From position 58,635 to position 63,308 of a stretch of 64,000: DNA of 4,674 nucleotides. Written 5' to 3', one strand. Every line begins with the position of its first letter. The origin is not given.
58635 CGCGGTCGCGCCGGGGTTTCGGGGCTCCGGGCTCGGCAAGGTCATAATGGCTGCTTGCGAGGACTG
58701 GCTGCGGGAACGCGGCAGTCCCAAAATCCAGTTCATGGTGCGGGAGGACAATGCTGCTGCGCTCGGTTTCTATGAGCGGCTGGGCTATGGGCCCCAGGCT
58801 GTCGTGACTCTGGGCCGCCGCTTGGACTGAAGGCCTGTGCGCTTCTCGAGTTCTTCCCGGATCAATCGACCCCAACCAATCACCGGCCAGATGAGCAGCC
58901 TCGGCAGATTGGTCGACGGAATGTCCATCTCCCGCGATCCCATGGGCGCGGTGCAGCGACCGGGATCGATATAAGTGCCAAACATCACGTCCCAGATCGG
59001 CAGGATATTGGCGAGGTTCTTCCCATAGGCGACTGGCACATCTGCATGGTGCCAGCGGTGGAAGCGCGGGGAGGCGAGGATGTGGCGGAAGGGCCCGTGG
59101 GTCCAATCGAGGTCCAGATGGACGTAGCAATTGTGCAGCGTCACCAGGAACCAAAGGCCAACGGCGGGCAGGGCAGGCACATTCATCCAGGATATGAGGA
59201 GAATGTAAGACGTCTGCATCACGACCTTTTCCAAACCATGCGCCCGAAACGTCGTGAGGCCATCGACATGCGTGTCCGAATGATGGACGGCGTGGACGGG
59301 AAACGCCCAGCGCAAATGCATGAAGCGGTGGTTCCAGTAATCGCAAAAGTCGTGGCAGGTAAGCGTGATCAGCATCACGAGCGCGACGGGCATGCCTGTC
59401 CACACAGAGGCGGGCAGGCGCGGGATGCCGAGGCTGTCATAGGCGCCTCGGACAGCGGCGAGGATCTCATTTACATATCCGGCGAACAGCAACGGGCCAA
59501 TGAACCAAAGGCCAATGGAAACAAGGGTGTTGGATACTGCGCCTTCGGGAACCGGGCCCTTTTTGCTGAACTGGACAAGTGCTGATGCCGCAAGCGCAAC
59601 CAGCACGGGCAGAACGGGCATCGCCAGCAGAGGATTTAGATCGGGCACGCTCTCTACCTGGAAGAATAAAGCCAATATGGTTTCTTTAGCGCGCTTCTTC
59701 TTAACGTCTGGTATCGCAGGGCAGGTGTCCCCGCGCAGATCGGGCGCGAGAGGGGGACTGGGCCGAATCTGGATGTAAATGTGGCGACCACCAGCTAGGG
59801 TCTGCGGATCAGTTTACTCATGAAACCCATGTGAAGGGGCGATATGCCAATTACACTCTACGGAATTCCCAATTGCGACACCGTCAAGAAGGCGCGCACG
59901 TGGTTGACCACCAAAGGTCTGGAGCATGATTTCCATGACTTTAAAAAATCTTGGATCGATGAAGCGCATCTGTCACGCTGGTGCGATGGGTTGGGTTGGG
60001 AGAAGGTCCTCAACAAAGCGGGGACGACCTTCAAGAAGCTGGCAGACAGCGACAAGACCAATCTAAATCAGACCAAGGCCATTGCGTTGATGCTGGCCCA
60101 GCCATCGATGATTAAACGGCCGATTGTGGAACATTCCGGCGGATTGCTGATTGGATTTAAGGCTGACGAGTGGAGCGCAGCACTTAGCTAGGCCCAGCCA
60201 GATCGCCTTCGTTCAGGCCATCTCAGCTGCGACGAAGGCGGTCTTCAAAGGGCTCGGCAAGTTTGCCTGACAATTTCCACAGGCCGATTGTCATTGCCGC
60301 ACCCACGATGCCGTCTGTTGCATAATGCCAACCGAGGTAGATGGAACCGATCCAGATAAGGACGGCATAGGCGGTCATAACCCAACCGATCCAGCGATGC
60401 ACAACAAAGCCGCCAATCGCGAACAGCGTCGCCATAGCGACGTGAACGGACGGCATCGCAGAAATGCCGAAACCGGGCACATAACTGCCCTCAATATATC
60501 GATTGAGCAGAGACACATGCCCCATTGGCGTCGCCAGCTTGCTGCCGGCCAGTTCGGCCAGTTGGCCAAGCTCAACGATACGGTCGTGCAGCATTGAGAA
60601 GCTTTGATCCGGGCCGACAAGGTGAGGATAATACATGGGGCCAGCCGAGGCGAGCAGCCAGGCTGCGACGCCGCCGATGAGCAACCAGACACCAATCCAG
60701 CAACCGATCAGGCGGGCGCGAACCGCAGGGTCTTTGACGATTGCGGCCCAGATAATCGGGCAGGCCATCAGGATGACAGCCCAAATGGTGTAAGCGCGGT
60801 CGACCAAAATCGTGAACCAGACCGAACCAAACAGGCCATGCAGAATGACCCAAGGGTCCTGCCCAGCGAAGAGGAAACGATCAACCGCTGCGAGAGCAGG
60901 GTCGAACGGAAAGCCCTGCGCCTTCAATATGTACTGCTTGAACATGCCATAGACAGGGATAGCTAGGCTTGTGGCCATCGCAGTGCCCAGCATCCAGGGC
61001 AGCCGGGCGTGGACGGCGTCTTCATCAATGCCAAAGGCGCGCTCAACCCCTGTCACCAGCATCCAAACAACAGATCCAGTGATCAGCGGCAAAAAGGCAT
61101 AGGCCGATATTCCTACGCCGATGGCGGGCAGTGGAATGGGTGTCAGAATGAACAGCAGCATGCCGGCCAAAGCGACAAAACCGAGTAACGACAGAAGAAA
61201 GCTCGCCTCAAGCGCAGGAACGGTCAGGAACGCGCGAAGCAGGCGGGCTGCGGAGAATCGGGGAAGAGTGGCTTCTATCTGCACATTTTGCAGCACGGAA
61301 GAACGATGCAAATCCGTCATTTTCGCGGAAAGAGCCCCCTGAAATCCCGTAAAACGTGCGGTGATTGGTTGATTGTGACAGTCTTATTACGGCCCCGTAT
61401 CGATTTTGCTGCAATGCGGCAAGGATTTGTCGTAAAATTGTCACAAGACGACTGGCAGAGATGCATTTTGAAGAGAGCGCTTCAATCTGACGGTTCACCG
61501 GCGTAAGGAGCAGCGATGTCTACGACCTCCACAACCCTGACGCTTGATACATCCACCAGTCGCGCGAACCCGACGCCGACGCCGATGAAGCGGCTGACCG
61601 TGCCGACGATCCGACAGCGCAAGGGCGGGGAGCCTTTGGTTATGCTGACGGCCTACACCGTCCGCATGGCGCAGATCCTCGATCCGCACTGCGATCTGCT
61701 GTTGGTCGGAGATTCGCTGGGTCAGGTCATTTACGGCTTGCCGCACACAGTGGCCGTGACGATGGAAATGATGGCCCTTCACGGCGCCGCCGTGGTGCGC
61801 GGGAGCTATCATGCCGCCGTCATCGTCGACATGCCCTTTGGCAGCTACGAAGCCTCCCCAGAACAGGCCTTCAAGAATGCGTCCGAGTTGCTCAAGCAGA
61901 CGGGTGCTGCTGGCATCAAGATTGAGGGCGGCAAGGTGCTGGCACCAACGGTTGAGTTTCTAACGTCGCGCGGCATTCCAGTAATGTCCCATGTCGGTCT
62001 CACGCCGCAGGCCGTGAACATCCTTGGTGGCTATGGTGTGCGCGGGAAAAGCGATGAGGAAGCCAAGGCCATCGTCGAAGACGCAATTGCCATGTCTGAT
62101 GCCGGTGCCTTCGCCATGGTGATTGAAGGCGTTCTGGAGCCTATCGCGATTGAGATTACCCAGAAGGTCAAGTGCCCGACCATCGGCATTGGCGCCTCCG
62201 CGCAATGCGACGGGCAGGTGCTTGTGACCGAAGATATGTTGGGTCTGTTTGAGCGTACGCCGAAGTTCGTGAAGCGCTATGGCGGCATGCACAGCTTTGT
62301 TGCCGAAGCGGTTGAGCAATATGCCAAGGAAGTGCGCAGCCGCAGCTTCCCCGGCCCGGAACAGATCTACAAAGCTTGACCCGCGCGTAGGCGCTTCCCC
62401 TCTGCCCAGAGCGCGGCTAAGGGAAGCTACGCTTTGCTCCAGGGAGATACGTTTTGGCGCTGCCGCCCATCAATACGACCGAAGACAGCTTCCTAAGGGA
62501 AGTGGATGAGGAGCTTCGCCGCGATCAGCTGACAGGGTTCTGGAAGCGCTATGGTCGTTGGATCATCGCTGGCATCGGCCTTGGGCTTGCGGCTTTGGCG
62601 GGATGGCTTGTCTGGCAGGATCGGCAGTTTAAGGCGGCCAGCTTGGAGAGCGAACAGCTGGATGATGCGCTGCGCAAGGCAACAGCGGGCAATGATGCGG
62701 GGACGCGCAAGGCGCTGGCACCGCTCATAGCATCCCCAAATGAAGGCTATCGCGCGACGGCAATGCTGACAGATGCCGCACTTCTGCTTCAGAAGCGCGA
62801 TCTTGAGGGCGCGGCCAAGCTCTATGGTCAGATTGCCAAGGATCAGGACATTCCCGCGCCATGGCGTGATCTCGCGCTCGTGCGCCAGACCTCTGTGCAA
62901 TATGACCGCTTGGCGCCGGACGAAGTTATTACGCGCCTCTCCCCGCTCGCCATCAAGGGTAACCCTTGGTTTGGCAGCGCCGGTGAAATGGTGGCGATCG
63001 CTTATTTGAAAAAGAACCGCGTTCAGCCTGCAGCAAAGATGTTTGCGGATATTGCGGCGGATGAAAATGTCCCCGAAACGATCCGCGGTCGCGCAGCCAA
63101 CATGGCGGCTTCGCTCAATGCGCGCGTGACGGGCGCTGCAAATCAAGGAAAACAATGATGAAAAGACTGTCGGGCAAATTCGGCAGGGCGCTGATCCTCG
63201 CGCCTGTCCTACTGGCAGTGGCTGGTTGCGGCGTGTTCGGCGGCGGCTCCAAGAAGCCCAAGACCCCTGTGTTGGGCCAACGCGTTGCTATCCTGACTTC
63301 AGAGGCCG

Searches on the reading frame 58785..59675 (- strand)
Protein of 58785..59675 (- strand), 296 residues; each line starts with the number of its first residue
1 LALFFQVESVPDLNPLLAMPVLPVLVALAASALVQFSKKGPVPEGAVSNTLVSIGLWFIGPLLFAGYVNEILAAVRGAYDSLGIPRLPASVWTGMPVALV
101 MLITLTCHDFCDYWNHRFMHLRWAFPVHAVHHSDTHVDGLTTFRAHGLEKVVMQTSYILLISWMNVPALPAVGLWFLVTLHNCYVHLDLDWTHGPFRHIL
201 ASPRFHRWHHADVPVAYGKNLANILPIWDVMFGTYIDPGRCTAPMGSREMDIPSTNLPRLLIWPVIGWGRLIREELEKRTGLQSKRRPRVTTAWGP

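Call 52: search_protein_families(library=pfam, proteins=[window:58785-59675:-], max_evalue=0.00001)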
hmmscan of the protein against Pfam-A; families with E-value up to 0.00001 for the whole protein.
window:58785-59675:- (296 aa): 1 family
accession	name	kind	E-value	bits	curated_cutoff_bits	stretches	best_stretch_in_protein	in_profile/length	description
PF04116.19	FA_hydroxylase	-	2.5e-21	76.9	31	1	102-234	2-132/132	Fatty acid hydroxylase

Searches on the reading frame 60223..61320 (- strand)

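Call 52: search_protein_families(library=pfam, proteins=[window:60223-61320:-], max_evalue=0.00001)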
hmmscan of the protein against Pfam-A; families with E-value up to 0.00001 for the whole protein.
window:60223-61320:- (365 aa): 1 family
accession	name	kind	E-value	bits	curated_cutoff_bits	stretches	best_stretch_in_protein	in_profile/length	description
PF14378.12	PAP2_3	-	9.8e-23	81.4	27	1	142-349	2-189/190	PAP2 superfamily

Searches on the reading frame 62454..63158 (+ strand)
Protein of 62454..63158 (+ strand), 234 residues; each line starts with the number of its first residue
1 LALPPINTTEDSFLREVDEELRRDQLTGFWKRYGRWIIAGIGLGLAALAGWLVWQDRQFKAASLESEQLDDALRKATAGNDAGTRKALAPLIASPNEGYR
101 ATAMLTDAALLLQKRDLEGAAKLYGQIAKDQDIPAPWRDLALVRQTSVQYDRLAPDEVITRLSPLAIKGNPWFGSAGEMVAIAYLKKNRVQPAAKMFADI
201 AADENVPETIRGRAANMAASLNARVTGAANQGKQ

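Call 52: search_protein_families(library=pfam, proteins=[window:62454-63158:+], max_evalue=0.00001)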
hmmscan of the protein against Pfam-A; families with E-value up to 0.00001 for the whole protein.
window:62454-63158:+ (234 aa): 1 family
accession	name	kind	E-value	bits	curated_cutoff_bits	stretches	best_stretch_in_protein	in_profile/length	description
PF09976.15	TPR_21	-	1.1e-15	58.4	25.5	1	29-178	3-150/193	Tetratricopeptide repeat-like domain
